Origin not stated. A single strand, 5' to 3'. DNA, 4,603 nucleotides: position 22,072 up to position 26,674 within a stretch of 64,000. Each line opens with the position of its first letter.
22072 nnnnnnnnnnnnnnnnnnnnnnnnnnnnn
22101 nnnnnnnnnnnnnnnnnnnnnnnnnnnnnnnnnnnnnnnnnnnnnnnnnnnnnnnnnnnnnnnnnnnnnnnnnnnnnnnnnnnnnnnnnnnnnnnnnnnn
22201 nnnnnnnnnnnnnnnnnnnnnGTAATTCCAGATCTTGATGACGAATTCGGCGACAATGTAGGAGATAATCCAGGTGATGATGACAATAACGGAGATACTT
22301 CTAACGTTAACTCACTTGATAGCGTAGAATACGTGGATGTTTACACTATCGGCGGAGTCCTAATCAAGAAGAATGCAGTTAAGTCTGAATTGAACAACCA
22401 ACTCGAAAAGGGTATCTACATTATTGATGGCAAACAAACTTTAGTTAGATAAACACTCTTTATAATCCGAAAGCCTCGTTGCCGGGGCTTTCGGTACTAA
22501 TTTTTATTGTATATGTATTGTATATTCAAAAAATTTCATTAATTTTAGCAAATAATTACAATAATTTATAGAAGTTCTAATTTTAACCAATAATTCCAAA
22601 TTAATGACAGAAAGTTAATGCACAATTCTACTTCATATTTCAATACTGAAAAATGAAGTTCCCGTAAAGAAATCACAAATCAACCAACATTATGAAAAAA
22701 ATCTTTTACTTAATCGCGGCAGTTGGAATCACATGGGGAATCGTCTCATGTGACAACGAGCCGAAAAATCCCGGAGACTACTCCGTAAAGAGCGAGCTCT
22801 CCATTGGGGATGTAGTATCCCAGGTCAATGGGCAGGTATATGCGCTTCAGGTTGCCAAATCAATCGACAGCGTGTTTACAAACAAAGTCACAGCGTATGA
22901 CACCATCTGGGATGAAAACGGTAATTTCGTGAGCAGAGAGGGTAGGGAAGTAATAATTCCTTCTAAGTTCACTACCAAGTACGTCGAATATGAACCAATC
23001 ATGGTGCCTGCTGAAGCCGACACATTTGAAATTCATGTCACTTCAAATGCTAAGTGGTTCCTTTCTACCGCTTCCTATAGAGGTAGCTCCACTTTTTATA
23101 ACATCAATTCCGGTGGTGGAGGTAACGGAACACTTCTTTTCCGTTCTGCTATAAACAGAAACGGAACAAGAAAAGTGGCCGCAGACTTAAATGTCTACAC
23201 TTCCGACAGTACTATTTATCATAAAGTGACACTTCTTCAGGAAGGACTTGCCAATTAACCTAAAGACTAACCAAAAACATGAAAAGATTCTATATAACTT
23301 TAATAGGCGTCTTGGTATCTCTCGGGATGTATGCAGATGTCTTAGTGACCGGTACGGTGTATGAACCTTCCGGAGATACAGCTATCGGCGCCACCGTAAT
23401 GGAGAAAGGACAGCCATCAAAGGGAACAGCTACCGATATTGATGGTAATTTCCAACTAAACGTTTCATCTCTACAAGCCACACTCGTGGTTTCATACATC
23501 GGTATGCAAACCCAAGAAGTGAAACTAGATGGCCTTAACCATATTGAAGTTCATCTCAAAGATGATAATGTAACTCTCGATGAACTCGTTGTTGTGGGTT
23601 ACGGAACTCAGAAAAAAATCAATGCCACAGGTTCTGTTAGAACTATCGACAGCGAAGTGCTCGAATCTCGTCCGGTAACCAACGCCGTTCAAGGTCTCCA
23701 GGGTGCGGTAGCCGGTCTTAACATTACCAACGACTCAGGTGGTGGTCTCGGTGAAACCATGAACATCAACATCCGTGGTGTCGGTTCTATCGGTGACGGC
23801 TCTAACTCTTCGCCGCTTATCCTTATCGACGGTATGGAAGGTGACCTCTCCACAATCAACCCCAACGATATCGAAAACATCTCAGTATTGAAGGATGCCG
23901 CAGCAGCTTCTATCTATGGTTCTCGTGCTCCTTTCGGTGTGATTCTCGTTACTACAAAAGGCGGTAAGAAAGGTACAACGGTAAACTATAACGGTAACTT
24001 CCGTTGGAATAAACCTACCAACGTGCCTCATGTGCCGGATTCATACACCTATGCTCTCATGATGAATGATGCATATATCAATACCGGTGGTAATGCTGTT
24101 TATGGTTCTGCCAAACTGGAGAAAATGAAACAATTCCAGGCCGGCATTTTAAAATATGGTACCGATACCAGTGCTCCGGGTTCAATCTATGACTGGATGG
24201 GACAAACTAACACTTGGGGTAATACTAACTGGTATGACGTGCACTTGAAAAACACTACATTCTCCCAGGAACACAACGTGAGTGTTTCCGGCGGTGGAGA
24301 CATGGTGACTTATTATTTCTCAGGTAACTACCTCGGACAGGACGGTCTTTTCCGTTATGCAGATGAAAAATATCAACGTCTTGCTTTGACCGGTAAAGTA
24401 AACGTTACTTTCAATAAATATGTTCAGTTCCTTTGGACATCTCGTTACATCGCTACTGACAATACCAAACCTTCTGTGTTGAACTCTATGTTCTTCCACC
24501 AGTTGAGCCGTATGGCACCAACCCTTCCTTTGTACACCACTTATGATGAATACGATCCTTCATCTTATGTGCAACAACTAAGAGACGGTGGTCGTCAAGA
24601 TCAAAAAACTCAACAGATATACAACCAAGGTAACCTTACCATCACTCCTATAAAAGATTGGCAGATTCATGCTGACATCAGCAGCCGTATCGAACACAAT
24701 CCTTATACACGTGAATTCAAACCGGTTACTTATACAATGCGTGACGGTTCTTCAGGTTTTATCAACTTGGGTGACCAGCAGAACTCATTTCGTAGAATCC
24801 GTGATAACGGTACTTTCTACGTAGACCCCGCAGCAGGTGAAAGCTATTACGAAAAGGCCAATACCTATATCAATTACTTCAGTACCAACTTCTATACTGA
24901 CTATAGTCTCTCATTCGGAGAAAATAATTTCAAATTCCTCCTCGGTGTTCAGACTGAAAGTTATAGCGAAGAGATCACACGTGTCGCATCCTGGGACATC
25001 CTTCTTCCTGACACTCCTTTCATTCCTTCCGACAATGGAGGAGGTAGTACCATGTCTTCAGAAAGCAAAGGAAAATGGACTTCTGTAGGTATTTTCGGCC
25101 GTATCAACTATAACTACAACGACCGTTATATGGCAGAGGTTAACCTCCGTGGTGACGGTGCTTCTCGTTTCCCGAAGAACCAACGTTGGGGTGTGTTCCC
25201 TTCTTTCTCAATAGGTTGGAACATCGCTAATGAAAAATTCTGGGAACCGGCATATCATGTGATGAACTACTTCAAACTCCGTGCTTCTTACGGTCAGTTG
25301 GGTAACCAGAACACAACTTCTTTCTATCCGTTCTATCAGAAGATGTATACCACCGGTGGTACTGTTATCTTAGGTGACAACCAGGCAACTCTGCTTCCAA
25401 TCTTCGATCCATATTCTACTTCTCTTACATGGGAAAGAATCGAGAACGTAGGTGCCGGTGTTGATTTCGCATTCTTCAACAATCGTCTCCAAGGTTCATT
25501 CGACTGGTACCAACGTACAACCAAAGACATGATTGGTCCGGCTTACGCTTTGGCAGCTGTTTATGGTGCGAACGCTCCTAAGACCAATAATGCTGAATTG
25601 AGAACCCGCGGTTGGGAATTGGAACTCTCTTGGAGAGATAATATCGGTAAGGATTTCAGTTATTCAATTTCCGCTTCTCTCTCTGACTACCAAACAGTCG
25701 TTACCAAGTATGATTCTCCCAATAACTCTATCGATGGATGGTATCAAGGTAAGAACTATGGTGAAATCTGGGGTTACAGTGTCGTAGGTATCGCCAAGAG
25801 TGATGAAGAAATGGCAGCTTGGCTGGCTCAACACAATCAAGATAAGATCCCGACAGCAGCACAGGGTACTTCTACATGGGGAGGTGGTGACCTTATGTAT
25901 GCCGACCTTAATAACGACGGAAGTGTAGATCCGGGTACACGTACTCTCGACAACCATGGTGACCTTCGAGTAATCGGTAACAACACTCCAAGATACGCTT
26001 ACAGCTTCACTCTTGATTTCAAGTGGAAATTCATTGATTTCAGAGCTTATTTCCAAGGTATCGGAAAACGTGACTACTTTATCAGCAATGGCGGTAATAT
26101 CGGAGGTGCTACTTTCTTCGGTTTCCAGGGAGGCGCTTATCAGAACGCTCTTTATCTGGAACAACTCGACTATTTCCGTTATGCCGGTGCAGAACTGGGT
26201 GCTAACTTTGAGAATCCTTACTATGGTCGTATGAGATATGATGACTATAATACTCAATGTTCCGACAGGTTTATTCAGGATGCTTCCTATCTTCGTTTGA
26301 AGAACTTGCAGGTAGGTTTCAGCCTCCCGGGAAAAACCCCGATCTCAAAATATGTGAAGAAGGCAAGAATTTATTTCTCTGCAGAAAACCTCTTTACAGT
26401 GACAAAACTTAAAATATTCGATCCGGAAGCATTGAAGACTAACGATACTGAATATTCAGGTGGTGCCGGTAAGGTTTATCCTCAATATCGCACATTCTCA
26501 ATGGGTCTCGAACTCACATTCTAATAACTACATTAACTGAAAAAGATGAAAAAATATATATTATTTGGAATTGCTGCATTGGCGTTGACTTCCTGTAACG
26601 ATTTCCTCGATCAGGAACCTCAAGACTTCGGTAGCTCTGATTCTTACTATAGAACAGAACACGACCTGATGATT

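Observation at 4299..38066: T9SS-cargo cluster physically joined to a Sus-type locus for a sulfated LacNAc-type glycan, with no linked sensor/regulator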

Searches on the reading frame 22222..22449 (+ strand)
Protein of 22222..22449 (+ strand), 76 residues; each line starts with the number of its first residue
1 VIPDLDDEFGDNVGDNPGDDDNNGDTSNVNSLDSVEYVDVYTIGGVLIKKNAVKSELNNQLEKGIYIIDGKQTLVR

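Call 17: search_protein_families(library=pfam, proteins=[window:22222-22449:+], max_evalue=10)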
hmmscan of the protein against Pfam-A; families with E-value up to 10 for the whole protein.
seq(76 aa): 0 families

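Call 72: search_protein_families(library=ncbifam, proteins=[window:22255-22449:+], max_evalue=10)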
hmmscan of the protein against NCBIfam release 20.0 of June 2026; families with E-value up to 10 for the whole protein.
seq(65 aa): 2 families
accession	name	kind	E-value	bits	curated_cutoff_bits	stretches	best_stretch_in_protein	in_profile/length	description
TIGR04183.1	Por_Secre_tail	domain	0.00091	19.2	23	1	5-57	4-56/72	T9SS type A sorting domain-containing protein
NF052644.1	T9SS_DNase_Rie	equivalog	0.016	14.6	260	1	24-60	199-238/251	T9SS-dependent surface endonuclease, AS87_RS02955 family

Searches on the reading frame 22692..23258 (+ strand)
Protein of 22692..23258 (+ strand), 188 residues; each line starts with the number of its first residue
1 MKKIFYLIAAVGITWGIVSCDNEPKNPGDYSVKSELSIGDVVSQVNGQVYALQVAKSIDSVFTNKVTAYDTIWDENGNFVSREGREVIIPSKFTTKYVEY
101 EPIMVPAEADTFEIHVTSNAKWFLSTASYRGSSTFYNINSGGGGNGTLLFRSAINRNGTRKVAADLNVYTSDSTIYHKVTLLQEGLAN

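Call 4: search_protein_families(library=pfam, proteins=[window:22692-23258:+], max_evalue=0.01)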
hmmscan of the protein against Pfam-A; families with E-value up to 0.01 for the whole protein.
window:22692-23258:+ (188 aa): 0 families

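Call 5: search_protein_families(library=ncbifam, proteins=[window:22692-23258:+], max_evalue=0.01)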
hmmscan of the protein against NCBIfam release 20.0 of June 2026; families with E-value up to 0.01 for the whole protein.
window:22692-23258:+ (188 aa): 1 family
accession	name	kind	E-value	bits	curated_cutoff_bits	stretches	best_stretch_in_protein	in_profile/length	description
NF050142.1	PG1828_fam_lipo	equivalog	0.0023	18.6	50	1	1-26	1-25/59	PG1828 family lipoprotein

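Call 17: search_protein_families(library=pfam, proteins=[window:22692-23255:+], max_evalue=10)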
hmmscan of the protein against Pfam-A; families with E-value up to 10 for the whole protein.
seq(188 aa): 0 families

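Call 62: search_protein_families(library=pfam, alignment_id=A4, max_evalue=1)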
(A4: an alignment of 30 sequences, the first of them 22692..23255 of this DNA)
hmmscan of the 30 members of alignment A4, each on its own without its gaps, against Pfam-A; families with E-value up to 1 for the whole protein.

A. member 1, window:22692-23255:+ (188 aa): 0 families

B. families by the number of members that match (of 30 scanned): 15 families
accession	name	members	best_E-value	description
PF16397.10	DUF5006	1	0.0031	Domain of unknown function (DUF5006)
PF03032.20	FSAP_sig_propep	1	0.0099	Frog skin active peptide family signal and propeptide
PF16139.11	DUF4847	1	0.019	Domain of unknown function (DUF4847)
PF09972.14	DUF2207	1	0.041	Predicted membrane protein (DUF2207) N-terminal domain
PF19763.6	DUF6250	1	0.046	Domain of unknown function (DUF6250)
PF00703.27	Glyco_hydro_2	1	0.055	Glycosyl hydrolases family 2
PF09586.16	YfhO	1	0.074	Bacterial membrane protein YfhO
PF13648.12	Lipocalin_4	1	0.076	Lipocalin-like domain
PF19351.4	DUF5929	1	0.086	Domain of unknown function (DUF5929)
PF12262.14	Lipase_bact_N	1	0.12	Bacterial virulence factor lipase N-terminal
PF04686.18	SsgA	1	0.13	Streptomyces sporulation and cell division protein, SsgA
PF09493.15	DUF2389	1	0.17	Tryptophan-rich protein (DUF2389)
PF13317.11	DUF4088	1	0.2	Protein of unknown function (DUF4088)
PF16768.10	NupH_GANP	1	0.22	Nucleoporin homology of Germinal-centre associated nuclear protein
PF19079.5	CFSR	1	0.24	Collagen-flanked surface repeat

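Call 63: search_solved_structures(query=A4, max_evalue=1)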
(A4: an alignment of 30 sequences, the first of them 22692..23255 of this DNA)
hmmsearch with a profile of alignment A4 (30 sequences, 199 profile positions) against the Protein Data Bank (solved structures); distinct sequences matched with E-value up to 1: 1.
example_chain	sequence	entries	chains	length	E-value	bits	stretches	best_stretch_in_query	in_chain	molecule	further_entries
9his_J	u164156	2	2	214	0.3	14.2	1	1-108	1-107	DUF4827 domain-containing protein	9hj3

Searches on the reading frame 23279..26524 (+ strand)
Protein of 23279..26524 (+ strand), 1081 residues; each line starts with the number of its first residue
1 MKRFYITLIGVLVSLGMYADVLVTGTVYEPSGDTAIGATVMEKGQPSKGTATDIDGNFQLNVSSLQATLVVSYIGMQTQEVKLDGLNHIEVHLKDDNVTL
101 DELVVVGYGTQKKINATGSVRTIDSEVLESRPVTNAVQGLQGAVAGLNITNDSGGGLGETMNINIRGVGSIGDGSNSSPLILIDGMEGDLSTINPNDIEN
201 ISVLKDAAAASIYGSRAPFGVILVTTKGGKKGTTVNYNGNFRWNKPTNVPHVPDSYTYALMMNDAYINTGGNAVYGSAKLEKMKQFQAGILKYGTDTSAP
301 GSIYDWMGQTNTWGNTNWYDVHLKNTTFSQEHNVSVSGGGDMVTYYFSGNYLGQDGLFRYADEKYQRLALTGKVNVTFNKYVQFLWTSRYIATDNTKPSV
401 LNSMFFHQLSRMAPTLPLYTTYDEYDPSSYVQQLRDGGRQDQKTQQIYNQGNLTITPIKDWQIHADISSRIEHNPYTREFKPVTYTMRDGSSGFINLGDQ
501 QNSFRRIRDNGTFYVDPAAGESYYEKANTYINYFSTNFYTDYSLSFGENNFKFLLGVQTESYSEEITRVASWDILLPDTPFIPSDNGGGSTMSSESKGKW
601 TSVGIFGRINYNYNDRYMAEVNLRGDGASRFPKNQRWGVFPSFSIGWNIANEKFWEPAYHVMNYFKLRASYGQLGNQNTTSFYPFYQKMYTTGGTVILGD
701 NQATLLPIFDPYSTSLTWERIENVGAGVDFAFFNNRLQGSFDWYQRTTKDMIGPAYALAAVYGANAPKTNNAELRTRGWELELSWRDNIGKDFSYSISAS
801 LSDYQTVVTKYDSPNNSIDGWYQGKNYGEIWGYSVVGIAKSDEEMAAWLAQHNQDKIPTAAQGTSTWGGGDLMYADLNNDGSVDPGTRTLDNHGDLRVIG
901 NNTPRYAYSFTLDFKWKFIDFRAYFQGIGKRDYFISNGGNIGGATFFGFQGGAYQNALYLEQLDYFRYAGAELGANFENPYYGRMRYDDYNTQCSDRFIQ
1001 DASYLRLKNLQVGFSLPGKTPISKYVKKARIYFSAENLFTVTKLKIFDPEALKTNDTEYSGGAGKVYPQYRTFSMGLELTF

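Call 4: search_protein_families(library=pfam, proteins=[window:23279-26524:+], max_evalue=0.01)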
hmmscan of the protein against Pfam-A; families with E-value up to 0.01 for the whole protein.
window:23279-26524:+ (1081 aa): 4 families
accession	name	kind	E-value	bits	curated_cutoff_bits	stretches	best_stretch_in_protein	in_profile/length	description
PF07715.20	Plug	-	4.4e-19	69.4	23.9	1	113-221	2-107/107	TonB-dependent Receptor Plug Domain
PF13715.12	CarbopepD_reg_2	-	3.1e-16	59.6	32.2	1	23-105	1-88/88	CarboxypepD_reg-like domain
PF00593.30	TonB_dep_Rec_b-barrel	-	1.9e-12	48.2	27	1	434-1038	28-436/436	TonB dependent receptor-like, beta-barrel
PF13620.12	CarboxypepD_reg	-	5.9e-09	36.6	32.3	1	23-82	2-65/82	Carboxypeptidase regulatory-like domain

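Call 5: search_protein_families(library=ncbifam, proteins=[window:23279-26524:+], max_evalue=0.01)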
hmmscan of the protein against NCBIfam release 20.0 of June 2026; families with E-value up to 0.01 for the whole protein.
window:23279-26524:+ (1081 aa): 2 families
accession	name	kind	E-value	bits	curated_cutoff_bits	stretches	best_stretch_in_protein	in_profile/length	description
TIGR04056.1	OMP_RagA_SusC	subfamily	4.2e-255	849.6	368.25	1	23-1081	3-981/981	SusC/RagA family TonB-linked outer membrane protein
TIGR04057.1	SusC_RagA_signa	signature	8.9e-16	57.4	46.2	1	197-227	1-31/31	SusC/RagA subfamily TonB-dependent outer membrane receptor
